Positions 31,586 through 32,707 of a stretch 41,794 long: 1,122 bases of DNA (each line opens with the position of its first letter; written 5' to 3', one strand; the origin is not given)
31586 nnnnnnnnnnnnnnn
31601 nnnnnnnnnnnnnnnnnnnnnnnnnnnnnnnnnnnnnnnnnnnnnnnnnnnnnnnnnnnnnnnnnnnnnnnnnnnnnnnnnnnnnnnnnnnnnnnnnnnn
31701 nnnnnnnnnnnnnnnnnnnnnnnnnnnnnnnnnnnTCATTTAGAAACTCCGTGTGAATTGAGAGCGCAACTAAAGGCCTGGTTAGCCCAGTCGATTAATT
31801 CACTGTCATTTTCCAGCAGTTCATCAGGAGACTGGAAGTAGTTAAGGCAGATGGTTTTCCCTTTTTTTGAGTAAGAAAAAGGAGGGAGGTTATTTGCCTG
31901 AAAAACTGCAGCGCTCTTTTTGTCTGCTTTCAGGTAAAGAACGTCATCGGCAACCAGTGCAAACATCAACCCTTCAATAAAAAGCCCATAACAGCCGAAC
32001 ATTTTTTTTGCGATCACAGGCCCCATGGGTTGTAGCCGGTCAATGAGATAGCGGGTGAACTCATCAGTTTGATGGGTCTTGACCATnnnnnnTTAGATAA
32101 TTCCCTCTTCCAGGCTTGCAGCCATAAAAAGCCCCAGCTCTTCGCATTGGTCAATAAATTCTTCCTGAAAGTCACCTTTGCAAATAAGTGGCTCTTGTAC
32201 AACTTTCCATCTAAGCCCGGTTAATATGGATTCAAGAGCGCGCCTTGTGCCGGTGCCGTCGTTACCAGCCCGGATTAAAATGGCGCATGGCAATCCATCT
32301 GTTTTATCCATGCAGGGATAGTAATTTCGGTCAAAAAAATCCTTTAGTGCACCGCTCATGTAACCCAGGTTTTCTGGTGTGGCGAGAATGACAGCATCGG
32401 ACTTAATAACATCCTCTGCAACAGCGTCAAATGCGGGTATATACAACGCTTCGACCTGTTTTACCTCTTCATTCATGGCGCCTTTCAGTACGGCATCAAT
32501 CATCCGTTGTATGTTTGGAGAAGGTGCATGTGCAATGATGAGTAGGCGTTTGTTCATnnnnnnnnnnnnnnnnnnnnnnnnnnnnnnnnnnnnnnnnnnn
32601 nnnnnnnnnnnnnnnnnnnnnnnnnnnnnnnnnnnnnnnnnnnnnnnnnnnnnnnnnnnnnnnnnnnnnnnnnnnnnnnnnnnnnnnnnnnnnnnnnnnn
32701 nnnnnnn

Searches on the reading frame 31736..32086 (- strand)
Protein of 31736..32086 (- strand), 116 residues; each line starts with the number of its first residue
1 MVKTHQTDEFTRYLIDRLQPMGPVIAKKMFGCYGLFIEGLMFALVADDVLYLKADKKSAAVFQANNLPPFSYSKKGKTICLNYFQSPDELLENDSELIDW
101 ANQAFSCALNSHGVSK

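Call 53: search_protein_families(library=pfam, proteins=[window:31736-32086:-], max_evalue=0.00001)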
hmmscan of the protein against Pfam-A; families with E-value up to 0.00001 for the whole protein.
window:31736-32086:- (116 aa): 1 family
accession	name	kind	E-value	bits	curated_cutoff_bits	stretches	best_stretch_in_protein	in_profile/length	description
PF04993.18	TfoX_N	-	4.2e-30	104.1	30.1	1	17-108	2-91/91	TfoX N-terminal domain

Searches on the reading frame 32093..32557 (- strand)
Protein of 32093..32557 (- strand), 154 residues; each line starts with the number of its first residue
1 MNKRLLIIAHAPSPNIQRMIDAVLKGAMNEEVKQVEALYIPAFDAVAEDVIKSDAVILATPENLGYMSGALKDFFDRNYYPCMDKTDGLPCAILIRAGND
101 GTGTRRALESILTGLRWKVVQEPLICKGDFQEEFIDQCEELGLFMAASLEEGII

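Call 6: search_protein_families(library=pfam, proteins=[window:32093-32557:-], max_evalue=0.01)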
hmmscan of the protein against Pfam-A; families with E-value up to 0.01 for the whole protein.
window:32093-32557:- (154 aa): 1 family
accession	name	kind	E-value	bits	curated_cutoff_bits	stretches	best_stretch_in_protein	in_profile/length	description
PF03358.20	FMN_red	-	2.8e-08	33.9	24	1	41-122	59-142/152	NADPH-dependent FMN reductase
